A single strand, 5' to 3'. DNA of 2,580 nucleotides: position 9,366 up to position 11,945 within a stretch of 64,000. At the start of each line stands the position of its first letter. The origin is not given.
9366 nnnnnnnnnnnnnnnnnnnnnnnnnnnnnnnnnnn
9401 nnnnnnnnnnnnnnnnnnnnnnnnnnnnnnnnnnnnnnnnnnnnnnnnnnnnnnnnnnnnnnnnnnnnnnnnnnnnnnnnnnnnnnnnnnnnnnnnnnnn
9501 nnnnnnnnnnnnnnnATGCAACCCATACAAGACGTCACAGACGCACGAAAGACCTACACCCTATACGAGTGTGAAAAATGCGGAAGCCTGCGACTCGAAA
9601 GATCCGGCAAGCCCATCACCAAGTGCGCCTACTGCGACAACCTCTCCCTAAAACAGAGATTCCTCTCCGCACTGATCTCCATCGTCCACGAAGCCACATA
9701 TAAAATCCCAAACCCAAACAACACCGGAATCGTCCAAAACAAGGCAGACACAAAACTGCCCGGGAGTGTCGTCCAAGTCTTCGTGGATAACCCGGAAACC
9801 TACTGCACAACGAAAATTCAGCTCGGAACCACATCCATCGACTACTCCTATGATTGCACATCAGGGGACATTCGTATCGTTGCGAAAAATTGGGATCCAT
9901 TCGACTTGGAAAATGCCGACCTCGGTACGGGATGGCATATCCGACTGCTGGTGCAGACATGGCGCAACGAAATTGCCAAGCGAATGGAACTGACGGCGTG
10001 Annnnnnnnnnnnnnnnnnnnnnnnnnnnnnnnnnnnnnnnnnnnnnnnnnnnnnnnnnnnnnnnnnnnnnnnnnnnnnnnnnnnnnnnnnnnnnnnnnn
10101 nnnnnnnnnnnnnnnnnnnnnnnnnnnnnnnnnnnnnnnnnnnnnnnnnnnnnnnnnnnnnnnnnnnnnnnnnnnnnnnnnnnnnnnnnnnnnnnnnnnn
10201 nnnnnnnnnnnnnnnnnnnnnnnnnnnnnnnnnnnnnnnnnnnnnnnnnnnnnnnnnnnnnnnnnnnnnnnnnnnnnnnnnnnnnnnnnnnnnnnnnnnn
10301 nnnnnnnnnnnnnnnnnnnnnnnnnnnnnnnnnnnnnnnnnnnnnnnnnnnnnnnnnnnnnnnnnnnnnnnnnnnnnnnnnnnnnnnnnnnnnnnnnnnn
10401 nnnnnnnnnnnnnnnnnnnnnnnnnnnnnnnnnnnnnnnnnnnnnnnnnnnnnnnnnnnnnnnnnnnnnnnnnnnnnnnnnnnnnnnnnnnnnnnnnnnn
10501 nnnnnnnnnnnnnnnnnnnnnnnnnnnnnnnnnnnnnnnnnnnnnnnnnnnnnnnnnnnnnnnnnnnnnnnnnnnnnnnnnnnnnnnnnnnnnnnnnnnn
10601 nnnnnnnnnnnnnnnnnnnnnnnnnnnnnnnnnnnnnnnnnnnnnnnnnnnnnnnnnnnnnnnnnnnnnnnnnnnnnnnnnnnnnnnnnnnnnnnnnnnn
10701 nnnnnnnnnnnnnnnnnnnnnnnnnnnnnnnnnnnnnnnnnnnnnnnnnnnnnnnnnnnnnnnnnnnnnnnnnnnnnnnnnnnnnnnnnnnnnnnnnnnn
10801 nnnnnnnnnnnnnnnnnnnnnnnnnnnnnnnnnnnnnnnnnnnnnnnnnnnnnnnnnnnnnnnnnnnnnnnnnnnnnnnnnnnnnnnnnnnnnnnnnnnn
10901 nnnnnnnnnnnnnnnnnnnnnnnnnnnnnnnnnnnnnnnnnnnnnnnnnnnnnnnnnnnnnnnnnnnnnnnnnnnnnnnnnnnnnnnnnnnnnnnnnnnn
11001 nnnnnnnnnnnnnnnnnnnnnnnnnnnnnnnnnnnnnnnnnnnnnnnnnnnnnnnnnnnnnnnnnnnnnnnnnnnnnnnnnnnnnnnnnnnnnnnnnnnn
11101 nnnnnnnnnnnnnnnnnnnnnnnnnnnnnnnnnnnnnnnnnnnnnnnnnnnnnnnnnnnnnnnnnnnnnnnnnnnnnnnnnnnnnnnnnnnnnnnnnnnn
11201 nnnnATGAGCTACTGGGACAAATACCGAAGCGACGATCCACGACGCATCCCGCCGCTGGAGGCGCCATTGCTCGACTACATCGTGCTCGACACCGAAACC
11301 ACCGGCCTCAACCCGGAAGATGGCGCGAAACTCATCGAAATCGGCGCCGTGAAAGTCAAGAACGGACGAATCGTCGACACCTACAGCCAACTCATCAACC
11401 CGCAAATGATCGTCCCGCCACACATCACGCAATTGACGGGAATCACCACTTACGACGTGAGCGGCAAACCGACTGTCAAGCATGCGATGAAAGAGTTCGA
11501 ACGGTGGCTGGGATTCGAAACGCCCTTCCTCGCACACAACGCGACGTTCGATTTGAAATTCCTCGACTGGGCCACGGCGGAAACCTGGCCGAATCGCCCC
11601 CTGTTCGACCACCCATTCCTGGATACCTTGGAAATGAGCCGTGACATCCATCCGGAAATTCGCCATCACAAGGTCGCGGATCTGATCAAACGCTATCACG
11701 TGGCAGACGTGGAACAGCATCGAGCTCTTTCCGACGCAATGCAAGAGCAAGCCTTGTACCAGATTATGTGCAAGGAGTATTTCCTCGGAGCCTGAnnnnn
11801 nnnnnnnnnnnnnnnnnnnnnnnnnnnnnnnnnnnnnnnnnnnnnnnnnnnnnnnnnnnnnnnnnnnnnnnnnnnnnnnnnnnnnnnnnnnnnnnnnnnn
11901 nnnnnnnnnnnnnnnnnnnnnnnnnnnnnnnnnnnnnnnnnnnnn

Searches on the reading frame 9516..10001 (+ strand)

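Call 23: search_protein_families(library=pfam, proteins=[window:9516-10001:+], max_evalue=0.01)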
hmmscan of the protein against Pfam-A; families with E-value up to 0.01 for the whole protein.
window:9516-10001:+ (161 aa): 1 family
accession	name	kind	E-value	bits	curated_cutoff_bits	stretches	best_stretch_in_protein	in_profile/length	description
PF01780.25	Ribosomal_L37ae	-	0.0055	17.2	21.9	0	13-42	30-59/85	Ribosomal L37ae protein family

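Call 55: search_protein_families(library=phrogs, proteins=[window:9516-10001:+], max_evalue=0.01)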
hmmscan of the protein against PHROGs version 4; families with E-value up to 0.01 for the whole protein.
window:9516-10001:+ (161 aa): 0 families

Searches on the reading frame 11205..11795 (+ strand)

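Call 23: search_protein_families(library=pfam, proteins=[window:11205-11795:+], max_evalue=0.01)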
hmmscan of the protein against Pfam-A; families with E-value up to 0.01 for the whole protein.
window:11205-11795:+ (196 aa): 3 families
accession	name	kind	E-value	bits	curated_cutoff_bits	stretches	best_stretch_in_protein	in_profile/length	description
PF00929.31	RNase_T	-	1.2e-33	117.5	24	1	26-180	1-159/164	Exonuclease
PF16473.11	Rv2179c-like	-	2.2e-08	34.4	27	1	25-183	2-171/177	3'-5' exoribonuclease Rv2179c-like domain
PF13482.12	RNase_H_2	-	0.0092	16.4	22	0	28-83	3-58/165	RNase_H superfamily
